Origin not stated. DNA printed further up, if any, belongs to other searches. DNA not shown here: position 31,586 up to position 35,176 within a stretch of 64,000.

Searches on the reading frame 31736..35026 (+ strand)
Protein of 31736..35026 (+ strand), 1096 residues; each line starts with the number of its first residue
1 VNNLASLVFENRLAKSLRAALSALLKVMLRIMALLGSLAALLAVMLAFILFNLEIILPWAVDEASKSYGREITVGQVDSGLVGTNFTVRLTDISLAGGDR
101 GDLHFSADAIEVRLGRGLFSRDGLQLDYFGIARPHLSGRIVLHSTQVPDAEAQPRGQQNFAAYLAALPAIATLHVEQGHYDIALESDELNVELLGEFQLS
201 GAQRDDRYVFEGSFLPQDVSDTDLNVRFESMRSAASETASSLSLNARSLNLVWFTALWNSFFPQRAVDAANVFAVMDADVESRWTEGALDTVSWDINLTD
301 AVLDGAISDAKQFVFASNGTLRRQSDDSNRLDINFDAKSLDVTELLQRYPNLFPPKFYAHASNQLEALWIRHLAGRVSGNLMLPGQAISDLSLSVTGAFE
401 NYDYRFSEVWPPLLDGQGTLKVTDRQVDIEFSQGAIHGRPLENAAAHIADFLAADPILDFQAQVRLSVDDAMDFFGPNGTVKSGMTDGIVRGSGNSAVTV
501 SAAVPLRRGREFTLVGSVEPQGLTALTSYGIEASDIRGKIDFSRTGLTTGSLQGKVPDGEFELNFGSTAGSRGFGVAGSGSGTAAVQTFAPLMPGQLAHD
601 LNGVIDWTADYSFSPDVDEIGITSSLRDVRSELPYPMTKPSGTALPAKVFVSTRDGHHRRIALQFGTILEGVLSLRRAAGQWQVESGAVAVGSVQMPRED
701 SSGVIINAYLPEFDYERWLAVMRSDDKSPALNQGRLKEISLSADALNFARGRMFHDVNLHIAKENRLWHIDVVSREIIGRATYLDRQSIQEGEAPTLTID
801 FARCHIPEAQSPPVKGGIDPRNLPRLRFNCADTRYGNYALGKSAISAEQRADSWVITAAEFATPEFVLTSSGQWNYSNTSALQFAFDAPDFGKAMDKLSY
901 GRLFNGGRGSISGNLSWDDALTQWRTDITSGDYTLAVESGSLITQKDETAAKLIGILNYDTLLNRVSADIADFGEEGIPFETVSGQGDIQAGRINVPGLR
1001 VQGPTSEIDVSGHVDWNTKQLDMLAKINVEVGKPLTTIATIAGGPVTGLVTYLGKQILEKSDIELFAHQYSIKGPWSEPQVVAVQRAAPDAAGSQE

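Call 14: search_protein_families(library=pfam, proteins=[window:31736-35026:+], max_evalue=0.1)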
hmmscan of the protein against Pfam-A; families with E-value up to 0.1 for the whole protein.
window:31736-35026:+ (1096 aa): 1 family
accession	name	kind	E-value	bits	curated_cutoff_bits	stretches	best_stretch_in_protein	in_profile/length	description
PF13116.12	YhdP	-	4.1e-113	379.9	46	2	316-1081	459-1224/1224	YhdP protein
